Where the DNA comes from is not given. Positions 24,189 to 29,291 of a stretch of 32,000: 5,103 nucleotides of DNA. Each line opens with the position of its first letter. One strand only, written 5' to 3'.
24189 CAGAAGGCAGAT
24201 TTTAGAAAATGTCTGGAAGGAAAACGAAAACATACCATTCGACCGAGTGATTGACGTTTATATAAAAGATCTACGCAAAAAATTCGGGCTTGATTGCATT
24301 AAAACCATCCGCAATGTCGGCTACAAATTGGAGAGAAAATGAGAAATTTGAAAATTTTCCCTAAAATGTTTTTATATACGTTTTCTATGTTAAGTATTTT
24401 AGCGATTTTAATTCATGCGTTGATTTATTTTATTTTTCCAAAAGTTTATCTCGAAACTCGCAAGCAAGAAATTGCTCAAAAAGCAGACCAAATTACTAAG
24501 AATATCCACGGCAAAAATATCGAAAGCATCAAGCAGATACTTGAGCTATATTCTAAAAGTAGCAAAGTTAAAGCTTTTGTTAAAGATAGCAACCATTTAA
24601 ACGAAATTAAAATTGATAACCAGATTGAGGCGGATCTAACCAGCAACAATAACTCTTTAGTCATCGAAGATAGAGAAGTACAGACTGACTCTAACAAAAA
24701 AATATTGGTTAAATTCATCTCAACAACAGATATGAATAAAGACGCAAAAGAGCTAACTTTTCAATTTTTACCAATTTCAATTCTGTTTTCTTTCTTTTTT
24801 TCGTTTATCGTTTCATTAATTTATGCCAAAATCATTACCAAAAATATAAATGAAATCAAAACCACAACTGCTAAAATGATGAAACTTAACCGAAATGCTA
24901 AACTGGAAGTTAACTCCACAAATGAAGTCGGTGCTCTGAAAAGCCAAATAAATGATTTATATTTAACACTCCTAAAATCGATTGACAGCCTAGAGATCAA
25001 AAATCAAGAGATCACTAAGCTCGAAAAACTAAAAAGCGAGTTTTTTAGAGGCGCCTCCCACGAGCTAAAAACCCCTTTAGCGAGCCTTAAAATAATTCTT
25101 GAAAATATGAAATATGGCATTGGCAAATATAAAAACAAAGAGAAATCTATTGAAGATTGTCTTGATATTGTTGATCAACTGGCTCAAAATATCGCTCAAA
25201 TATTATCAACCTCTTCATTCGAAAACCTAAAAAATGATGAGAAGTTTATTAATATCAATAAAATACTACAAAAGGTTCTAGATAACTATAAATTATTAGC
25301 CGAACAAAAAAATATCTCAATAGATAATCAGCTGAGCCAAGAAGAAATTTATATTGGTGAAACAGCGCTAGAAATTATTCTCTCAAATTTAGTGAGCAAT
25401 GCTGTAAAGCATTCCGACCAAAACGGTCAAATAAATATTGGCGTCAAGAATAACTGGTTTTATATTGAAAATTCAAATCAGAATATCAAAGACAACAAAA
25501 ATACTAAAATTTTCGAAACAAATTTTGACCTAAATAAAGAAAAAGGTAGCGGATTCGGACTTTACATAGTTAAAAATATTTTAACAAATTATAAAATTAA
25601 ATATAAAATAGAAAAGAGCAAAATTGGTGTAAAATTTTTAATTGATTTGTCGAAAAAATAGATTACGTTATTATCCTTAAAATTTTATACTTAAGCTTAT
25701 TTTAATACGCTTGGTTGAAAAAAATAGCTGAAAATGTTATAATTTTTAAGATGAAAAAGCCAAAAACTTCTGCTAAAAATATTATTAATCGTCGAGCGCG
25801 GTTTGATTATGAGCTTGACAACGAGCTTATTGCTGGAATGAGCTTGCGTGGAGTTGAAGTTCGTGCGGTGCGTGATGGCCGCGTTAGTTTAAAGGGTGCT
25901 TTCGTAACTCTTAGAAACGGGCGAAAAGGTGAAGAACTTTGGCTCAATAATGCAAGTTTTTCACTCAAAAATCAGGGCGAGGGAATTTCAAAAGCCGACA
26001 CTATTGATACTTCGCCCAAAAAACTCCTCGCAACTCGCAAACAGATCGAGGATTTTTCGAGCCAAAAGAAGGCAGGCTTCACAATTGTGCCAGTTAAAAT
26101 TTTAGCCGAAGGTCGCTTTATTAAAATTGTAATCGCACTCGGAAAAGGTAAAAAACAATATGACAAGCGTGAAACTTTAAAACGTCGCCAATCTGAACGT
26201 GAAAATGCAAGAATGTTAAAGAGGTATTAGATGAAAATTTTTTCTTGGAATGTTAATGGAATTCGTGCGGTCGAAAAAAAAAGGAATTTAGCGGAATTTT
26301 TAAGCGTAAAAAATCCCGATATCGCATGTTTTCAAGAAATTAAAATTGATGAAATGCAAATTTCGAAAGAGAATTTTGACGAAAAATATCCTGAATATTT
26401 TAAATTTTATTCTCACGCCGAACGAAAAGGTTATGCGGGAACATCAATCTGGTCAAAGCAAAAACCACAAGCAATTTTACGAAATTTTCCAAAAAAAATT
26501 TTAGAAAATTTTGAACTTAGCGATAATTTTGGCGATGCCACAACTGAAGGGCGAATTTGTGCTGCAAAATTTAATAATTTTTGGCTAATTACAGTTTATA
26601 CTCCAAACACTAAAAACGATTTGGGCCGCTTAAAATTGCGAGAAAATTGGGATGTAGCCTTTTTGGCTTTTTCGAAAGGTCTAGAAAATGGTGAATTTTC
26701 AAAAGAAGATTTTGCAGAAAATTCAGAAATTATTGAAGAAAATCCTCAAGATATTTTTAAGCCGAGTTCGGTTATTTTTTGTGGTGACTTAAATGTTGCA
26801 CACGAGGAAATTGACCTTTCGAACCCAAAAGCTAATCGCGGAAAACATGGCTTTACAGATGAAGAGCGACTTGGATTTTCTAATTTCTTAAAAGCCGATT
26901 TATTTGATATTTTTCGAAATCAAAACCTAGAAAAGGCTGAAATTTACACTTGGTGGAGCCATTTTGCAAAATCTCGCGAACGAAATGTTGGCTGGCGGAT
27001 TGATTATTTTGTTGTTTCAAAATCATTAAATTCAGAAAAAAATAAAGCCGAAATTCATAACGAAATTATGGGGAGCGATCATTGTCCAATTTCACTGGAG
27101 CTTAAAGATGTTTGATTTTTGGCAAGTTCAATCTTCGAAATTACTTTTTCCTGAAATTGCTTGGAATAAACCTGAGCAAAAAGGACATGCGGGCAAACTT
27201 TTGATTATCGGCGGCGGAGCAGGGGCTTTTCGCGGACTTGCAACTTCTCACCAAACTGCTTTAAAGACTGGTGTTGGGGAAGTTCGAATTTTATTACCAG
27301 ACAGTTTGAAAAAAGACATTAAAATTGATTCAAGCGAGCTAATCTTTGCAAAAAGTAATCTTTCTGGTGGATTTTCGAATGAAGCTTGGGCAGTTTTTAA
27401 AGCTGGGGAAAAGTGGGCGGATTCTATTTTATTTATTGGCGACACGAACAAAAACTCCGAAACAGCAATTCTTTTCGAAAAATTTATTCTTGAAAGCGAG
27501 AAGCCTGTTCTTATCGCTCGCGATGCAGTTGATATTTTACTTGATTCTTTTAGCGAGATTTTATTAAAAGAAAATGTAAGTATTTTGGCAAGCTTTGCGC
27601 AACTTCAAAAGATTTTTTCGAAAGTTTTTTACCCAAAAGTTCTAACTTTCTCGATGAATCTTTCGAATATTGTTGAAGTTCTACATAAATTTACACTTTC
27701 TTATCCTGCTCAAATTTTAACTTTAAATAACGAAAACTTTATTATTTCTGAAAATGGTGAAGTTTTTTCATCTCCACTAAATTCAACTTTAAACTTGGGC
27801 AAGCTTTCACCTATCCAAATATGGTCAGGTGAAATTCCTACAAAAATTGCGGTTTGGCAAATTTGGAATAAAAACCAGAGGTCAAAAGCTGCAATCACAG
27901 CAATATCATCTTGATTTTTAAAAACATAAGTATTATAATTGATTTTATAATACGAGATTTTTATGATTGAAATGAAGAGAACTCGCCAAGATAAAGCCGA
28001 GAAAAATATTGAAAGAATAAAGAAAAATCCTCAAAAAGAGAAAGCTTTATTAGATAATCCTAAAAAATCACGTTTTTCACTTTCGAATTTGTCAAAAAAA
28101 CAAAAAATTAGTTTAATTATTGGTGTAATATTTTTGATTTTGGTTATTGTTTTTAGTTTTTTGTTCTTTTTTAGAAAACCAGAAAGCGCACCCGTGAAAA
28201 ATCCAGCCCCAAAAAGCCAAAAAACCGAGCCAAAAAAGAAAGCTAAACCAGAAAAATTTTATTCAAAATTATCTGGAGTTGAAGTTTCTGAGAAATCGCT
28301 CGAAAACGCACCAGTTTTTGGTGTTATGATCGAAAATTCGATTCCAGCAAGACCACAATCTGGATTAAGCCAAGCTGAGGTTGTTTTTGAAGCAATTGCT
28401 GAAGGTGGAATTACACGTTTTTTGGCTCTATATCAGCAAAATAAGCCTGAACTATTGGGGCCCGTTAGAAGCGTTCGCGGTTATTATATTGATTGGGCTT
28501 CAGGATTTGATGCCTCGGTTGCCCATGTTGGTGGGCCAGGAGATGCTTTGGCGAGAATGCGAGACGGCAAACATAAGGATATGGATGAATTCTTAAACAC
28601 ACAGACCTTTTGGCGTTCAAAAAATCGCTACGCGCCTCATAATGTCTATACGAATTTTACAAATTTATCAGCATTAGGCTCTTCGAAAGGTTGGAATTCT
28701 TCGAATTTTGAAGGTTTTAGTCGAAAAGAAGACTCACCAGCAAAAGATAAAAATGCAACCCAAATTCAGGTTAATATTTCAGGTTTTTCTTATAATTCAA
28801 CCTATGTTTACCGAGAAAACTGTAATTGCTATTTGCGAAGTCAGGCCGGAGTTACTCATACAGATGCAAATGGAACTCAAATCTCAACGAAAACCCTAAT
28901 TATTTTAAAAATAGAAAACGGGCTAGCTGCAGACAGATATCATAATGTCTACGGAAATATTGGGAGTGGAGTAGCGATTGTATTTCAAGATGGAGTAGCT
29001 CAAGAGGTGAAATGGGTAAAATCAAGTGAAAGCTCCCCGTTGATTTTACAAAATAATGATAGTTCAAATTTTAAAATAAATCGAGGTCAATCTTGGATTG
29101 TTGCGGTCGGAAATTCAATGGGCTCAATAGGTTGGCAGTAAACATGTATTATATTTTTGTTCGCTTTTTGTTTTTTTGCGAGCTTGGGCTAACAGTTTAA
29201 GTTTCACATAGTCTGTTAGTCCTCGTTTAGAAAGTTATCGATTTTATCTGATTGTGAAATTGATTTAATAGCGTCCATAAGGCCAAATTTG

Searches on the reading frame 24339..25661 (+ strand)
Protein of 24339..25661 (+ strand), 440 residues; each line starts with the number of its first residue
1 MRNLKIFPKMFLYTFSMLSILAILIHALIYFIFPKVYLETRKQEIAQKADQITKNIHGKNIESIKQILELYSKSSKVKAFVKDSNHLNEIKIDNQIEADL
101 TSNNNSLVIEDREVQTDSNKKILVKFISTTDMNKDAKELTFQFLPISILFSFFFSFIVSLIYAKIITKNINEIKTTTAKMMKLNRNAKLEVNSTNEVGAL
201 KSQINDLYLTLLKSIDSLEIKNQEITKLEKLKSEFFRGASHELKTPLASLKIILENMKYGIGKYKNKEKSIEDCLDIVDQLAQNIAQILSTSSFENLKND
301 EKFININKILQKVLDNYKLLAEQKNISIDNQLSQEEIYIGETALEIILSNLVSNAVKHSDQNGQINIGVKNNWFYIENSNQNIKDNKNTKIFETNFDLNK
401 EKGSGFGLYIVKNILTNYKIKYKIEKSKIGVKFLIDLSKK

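Call 26: search_protein_families(library=pfam, proteins=[window:24339-25661:+], max_evalue=0.001)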
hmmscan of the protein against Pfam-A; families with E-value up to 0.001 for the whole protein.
window:24339-25661:+ (440 aa): 2 families
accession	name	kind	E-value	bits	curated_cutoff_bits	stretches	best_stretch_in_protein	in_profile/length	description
PF02518.31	HATPase_c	-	1.1e-12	48.8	26.4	1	341-435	3-105/111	Histidine kinase-, DNA gyrase B-, and HSP90-like ATPase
PF00512.31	HisKA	-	6.2e-08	33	26.9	1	232-295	2-64/66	His Kinase A (phospho-acceptor) domain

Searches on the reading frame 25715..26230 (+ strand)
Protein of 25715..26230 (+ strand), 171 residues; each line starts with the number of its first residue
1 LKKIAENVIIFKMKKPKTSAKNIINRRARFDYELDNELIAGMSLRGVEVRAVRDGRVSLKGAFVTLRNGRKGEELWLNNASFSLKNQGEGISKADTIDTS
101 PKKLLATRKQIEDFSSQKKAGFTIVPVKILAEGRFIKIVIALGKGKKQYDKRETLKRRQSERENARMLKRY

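Call 26: search_protein_families(library=pfam, proteins=[window:25715-26230:+], max_evalue=0.001)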
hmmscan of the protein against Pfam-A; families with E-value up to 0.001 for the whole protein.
window:25715-26230:+ (171 aa): 1 family
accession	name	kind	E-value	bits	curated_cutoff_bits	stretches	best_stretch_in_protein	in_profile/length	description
PF01668.23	SmpB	-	2.7e-36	125.1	27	1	24-169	3-142/143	SmpB protein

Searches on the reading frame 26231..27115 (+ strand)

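Call 26: search_protein_families(library=pfam, proteins=[window:26231-27115:+], max_evalue=0.001)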
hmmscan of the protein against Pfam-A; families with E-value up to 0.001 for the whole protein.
window:26231-27115:+ (294 aa): 2 families
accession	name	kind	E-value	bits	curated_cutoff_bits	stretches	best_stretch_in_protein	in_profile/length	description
PF03372.29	Exo_endo_phos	-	4.8e-24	85.7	24.5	1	5-284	2-225/225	Endonuclease/Exonuclease/phosphatase family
PF14529.12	Exo_endo_phos_2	-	0.0001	22.6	27.4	1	178-287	31-116/117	Endonuclease-reverse transcriptase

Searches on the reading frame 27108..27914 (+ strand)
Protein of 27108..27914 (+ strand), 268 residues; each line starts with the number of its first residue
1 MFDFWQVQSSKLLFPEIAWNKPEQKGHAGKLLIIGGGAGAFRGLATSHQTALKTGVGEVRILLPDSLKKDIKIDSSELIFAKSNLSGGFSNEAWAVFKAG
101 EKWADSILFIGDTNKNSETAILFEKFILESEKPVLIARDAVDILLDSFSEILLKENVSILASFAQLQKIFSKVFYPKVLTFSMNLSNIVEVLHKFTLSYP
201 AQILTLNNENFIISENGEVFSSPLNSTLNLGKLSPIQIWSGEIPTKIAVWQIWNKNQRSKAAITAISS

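Call 26: search_protein_families(library=pfam, proteins=[window:27108-27914:+], max_evalue=0.001)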
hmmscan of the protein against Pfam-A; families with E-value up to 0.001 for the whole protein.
window:27108-27914:+ (268 aa): 0 families

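Call 41: search_protein_families(library=pfam, proteins=[window:27108-27914:+], max_evalue=0.01)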
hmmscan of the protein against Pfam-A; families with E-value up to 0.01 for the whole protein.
window:27108-27914:+ (268 aa): 0 families

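Call 52: search_protein_families(library=ncbifam, proteins=[window:27108-27914:+], max_evalue=0.01)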
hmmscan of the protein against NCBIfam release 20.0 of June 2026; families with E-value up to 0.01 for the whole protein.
window:27108-27914:+ (268 aa): 2 families
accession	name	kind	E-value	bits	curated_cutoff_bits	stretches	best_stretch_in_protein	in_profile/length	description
TIGR00196.1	yjeF_cterm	hypoth_equivalog_domain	6.9e-07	28.9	129.85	1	24-220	20-203/277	NAD(P)H-hydrate dehydratase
NF007856.0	PRK10565.1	equivalog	5.5e-06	25.3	703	1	23-144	249-360/510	bifunctional ADP-dependent NAD(P)H-hydrate dehydratase/NAD(P)H-hydrate epimerase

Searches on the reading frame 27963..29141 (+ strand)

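Call 41: search_protein_families(library=pfam, proteins=[window:27963-29141:+], max_evalue=0.01)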
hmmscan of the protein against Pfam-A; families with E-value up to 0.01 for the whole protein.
window:27963-29141:+ (392 aa): 2 families
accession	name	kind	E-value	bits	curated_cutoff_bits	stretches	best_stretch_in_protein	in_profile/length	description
PF11258.13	DUF3048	-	1.5e-44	152.2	25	1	103-244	1-147/148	Protein of unknown function (DUF3048) N-terminal domain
PF17479.7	DUF3048_C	-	2.3e-18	67.1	25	1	275-379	5-114/114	Protein of unknown function (DUF3048) C-terminal domain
